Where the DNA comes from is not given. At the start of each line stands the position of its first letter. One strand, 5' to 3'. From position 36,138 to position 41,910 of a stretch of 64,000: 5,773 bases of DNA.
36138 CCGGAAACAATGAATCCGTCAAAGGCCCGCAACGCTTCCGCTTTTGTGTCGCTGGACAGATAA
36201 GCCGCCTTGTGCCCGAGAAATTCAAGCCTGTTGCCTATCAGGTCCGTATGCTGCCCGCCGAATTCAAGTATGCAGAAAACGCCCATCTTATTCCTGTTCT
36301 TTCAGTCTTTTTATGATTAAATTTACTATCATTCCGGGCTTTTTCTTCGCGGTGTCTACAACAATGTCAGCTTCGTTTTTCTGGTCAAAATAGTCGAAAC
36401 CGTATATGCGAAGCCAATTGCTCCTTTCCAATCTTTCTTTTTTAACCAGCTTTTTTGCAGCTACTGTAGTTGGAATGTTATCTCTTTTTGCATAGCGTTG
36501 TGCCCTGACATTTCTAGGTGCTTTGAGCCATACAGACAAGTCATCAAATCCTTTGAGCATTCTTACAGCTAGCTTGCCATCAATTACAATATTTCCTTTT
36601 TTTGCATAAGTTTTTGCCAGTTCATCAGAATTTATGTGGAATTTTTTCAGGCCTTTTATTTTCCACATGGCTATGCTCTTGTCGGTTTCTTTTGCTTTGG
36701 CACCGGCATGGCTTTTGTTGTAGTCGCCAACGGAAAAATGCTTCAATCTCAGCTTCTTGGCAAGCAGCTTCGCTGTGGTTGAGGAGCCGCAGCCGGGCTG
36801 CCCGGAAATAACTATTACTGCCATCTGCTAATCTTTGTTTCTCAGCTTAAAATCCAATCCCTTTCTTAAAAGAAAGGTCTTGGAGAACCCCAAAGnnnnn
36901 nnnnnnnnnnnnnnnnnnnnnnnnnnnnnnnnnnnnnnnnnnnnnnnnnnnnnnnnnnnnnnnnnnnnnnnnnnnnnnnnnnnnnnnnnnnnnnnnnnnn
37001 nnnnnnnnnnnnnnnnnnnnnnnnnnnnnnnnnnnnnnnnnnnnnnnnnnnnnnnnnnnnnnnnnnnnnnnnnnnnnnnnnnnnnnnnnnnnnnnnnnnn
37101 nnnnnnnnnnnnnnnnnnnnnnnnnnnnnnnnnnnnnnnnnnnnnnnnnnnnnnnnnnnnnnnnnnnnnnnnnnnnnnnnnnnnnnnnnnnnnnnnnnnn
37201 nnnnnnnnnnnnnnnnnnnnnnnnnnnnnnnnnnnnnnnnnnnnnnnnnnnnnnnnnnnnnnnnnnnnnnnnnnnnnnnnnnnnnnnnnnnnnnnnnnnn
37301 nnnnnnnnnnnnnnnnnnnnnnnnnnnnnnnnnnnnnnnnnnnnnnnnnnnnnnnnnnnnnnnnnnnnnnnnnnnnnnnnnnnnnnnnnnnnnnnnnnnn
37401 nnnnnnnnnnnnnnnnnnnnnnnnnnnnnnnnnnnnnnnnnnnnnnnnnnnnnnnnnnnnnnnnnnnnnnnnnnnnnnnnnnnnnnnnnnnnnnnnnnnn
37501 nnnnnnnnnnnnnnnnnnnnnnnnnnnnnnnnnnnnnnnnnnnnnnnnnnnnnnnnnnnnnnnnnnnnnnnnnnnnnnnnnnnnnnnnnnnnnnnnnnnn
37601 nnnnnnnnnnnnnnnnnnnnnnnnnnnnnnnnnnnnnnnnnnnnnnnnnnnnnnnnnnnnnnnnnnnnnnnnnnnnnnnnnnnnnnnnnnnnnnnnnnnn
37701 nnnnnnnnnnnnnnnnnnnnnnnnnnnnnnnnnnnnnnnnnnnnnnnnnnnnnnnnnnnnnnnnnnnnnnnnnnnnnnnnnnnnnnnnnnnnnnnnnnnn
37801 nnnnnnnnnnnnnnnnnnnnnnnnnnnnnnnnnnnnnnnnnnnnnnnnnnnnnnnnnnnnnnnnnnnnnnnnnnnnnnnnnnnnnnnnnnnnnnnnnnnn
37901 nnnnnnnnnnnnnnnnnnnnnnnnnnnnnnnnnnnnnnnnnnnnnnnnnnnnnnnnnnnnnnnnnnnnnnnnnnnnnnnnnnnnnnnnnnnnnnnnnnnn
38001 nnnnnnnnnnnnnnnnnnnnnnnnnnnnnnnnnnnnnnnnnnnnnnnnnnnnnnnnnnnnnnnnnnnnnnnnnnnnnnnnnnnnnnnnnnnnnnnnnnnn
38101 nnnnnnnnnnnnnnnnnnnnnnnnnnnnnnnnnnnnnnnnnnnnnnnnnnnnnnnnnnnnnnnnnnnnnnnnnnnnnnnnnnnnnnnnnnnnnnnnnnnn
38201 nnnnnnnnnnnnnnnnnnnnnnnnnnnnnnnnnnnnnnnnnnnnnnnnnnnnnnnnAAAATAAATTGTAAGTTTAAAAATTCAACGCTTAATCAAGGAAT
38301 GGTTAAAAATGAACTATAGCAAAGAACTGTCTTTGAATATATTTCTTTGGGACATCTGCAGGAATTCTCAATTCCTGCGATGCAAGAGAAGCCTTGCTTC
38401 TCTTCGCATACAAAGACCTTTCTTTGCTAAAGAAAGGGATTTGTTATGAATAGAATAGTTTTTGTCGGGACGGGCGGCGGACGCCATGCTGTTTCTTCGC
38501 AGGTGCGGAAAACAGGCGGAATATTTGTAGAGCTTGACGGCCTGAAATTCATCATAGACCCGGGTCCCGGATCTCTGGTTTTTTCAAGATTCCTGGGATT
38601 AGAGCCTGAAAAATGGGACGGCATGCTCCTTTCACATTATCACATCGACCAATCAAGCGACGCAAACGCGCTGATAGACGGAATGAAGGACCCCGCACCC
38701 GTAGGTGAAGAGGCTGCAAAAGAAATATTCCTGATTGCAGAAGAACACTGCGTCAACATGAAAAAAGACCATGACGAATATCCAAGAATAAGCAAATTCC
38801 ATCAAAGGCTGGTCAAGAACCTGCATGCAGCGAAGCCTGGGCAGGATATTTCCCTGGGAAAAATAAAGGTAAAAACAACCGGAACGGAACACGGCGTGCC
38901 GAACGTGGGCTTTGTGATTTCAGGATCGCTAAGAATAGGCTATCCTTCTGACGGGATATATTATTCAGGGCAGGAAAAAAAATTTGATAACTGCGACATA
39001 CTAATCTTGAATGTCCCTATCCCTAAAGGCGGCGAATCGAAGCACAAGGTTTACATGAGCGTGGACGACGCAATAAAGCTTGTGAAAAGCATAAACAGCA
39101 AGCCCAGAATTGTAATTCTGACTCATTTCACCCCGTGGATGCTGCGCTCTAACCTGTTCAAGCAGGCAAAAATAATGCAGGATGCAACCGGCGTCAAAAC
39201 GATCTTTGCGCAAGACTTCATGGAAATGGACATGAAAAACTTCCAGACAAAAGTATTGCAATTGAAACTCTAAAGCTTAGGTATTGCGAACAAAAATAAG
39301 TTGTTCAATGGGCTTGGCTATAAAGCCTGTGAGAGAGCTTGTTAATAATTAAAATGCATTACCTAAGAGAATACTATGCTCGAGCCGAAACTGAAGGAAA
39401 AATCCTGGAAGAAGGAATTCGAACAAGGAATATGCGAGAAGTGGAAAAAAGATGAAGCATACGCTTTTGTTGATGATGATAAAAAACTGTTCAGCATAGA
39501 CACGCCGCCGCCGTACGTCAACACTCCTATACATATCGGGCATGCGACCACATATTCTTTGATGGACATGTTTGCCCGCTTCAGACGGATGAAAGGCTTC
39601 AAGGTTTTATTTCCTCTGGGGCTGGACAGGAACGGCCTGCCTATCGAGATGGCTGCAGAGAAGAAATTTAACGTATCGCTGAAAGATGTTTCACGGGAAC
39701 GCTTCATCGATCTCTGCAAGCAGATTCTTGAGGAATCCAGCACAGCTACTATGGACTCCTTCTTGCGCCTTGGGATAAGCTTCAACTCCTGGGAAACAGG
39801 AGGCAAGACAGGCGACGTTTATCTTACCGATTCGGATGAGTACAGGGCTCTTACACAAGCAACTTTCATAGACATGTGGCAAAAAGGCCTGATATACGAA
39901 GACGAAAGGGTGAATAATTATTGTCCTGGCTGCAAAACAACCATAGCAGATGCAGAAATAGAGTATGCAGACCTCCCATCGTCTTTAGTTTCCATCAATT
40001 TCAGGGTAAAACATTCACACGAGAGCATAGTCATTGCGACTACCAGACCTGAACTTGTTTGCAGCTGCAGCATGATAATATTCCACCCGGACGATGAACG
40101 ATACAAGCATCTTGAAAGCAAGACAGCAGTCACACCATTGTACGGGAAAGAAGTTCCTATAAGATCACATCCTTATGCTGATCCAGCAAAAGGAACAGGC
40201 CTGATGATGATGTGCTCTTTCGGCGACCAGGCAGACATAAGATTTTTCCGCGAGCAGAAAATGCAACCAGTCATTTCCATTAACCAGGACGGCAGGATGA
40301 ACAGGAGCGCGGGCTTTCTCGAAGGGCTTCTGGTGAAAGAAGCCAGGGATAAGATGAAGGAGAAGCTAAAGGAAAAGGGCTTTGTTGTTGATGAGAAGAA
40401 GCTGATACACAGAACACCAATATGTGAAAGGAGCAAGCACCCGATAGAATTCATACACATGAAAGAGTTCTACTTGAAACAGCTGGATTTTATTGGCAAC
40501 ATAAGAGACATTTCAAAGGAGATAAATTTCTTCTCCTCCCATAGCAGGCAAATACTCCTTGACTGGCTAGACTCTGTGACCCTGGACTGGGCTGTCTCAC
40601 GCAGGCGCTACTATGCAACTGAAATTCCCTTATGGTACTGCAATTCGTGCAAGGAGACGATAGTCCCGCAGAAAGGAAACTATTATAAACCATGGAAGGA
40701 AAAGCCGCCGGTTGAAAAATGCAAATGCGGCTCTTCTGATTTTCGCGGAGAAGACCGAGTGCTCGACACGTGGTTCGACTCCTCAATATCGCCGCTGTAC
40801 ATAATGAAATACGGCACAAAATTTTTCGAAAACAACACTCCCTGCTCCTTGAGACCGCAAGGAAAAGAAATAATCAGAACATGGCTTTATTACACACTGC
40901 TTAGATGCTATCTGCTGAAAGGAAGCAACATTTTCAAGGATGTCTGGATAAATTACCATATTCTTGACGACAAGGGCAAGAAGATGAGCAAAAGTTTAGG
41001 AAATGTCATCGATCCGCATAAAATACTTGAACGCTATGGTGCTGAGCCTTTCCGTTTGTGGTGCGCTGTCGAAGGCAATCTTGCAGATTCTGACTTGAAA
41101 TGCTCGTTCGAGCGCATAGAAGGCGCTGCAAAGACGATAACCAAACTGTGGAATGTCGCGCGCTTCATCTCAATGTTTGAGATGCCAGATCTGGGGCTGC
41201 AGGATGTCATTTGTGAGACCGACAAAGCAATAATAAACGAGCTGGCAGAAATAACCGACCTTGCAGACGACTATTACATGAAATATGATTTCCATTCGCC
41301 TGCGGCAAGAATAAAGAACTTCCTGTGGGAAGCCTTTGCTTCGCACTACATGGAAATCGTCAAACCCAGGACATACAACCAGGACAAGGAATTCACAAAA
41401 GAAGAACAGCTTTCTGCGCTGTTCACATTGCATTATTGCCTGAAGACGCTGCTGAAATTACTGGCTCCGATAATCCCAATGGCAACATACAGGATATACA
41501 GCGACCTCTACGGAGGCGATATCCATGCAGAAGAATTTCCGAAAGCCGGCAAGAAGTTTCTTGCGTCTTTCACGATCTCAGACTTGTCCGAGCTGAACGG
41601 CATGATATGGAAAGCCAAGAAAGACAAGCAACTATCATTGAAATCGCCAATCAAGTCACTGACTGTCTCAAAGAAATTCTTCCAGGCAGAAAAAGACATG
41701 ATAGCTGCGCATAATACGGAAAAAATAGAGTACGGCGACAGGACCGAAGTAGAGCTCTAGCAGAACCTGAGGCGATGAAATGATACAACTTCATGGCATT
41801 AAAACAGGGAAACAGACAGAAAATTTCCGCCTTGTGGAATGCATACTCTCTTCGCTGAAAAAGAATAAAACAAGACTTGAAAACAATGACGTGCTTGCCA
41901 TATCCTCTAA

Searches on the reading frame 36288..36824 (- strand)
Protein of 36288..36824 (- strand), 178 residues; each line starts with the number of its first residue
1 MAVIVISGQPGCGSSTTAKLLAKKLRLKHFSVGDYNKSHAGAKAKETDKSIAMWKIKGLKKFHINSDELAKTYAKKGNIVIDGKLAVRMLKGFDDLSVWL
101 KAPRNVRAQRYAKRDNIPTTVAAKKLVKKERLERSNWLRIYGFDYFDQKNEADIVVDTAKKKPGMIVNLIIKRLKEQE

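Call 68: search_protein_families(library=pfam, proteins=[window:36288-36824:-])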
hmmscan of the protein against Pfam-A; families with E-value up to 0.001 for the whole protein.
window:36288-36824:- (178 aa): 7 families
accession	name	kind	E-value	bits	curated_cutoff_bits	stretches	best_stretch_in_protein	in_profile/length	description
PF13189.12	Cytidylate_kin2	-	3.3e-19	70.2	28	1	3-159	1-175/176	Cytidylate kinase-like family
PF13238.12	AAA_18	-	4.9e-12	46.9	29.4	1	4-118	1-115/128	AAA domain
PF13207.12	AAA_17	-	2.7e-09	37.8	27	1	8-108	2-104/136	AAA domain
PF02224.24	Cytidylate_kin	-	8.9e-06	26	26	0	67-174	103-209/211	Cytidylate kinase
PF01202.28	SKI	-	2.4e-05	24.9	22.1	1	10-174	1-158/159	Shikimate kinase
PF20720.3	nSTAND3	-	0.0005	20.3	27.2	1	3-45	19-61/155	Novel STAND NTPase 3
PF00406.28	ADK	-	0.00053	20.6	26.8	0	6-44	1-39/151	Adenylate kinase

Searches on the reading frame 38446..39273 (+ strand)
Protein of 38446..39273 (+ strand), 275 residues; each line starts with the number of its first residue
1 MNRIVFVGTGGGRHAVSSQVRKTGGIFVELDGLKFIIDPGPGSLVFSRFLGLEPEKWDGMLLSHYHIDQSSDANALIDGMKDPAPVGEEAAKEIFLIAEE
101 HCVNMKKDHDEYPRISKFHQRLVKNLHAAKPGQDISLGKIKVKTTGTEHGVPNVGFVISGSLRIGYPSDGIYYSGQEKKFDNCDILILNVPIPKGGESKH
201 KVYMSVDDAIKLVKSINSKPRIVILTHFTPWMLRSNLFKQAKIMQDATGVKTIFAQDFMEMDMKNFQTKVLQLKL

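Call 68: search_protein_families(library=pfam, proteins=[window:38446-39273:+])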
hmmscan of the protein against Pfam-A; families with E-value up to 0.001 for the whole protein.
window:38446-39273:+ (275 aa): 3 families
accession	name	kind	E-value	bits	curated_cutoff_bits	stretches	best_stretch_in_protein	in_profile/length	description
PF12706.13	Lactamase_B_2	-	3.2e-12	46.9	27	1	35-228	3-200/200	Beta-lactamase superfamily domain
PF00753.33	Lactamase_B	-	2.6e-06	28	22.7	1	27-147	10-132/196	Metallo-beta-lactamase superfamily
PF13483.12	Lactamase_B_3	-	9.6e-06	26.1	24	1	29-226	13-159/160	Beta-lactamase superfamily domain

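Call 71: search_protein_families(library=ncbifam, proteins=[window:38446-39273:+])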
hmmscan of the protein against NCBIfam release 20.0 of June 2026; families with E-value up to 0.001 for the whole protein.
window:38446-39273:+ (275 aa): 5 families
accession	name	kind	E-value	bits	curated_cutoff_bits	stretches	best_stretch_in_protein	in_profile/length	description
TIGR02651.1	RNase_Z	equivalog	1.8e-12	47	292.95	1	4-160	2-149/302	ribonuclease Z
NF000801.0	PRK00055.1-3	equivalog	4.6e-11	42.3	252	1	3-159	3-153/307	ribonuclease Z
NF002553.0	PRK02113.1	equivalog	1e-05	25.1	386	1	20-227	32-225/252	MBL fold metallo-hydrolase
NF041851.1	cyc_nuc_deg_phdiest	equivalog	0.00011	21.7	400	1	21-244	17-237/253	cyclic nucleotide-degrading phosphodiesterase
TIGR03307.1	PhnP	equivalog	0.00039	19.9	272.25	0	18-229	32-222/249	phosphonate metabolism protein PhnP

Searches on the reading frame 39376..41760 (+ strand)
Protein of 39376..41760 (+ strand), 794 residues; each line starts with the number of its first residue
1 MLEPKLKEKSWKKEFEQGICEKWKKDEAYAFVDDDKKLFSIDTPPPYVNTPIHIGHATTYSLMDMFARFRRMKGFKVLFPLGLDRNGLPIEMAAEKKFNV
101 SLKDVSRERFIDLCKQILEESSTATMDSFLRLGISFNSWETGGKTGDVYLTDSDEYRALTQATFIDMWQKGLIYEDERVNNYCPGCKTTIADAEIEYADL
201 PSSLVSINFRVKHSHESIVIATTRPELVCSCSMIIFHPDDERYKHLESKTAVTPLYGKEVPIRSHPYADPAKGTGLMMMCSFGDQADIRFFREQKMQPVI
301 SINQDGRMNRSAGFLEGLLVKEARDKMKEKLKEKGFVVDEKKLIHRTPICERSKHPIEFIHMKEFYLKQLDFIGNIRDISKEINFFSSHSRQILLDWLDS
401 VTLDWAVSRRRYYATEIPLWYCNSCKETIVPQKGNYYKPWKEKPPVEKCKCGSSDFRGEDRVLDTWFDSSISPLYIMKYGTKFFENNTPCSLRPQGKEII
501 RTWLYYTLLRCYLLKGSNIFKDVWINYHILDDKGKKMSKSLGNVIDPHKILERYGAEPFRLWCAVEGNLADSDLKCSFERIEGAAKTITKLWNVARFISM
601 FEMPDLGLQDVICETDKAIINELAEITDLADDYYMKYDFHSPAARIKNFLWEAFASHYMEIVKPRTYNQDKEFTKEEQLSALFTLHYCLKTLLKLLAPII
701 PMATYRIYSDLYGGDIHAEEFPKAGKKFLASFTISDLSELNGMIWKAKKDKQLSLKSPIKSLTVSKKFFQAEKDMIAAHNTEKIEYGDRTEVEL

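Call 68: search_protein_families(library=pfam, proteins=[window:39376-41760:+])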
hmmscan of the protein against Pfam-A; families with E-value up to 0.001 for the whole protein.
window:39376-41760:+ (794 aa): 5 families
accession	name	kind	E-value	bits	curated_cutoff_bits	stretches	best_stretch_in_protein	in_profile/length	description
PF00133.28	tRNA-synt_1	-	2.2e-76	257.7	22.7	1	19-571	2-410/414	tRNA synthetases class I (I, L, M and V)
PF09334.17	tRNA-synt_1g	-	1.8e-28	99.9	20.1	2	41-196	3-136/391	tRNA synthetases class I (M)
PF08264.19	Anticodon_1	-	1.9e-24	86.7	25.1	1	616-760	1-145/148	Anticodon-binding domain of tRNA ligase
PF01406.26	tRNA-synt_1e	-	3.1e-06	27.2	27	0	521-563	238-280/301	tRNA synthetases class I (C) catalytic domain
PF13603.12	tRNA-synt_1_2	-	0.00022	21.2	25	0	248-305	86-143/185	Leucyl-tRNA synthetase, editing domain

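Call 71: search_protein_families(library=ncbifam, proteins=[window:39376-41760:+])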
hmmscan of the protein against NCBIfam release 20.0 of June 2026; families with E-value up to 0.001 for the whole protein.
window:39376-41760:+ (794 aa): 17 families
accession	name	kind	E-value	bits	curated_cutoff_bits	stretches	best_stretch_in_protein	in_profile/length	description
NF009687.0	PRK13208.1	equivalog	1.9e-249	830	738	1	4-788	4-790/801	valine--tRNA ligase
TIGR00422.1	valS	equivalog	2.3e-181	604.9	612.1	1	13-775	8-768/863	valine--tRNA ligase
NF000540.1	alt_ValS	exception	3e-147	491.9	900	1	11-770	5-806/827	valine--tRNA ligase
NF004349.1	PRK05729.1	equivalog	1.9e-140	469.7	704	1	12-764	6-741/860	valine--tRNA ligase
TIGR00392.1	ileS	equivalog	1.3e-108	364.4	621.4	2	271-767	322-852/861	isoleucine--tRNA ligase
NF011492.0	PRK14900.1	equivalog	1.4e-99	334.4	1783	1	32-711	37-707/1044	valine--tRNA ligase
NF000258.1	MupB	exception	1.6e-61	208.3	1900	2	272-745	308-797/1033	mupirocin-resistant isoleucine--tRNA ligase MupB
NF000257.1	MupA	exception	3.7e-56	190.5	1900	2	271-764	303-817/1024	mupirocin-resistant isoleucine--tRNA ligase MupA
NF040702.1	ileS_w_GNAT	exception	7e-48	163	1999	2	258-736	491-983/1100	isoleucine--tRNA ligase, N-acetyltransferase domain-containing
TIGR00396.1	leuS_bact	equivalog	2.7e-46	158.1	548.4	2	13-196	4-168/843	leucine--tRNA ligase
NF008957.0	PRK12300.1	subfamily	6.8e-46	156.7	677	2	10-241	4-241/946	leucine--tRNA ligase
TIGR00395.1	leuS_arch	equivalog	5.9e-42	143.7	648.5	2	16-247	4-240/938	leucine--tRNA ligase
TIGR00398.1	metG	equivalog_domain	6.5e-39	134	336.35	2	40-193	2-133/530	methionine--tRNA ligase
NF001100.0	PRK00133.1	equivalog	5.8e-29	101.1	587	2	45-192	13-138/676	methionine--tRNA ligase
NF008900.0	PRK12267.1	equivalog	7.6e-27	94.1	598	2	461-794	223-553/648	methionine--tRNA ligase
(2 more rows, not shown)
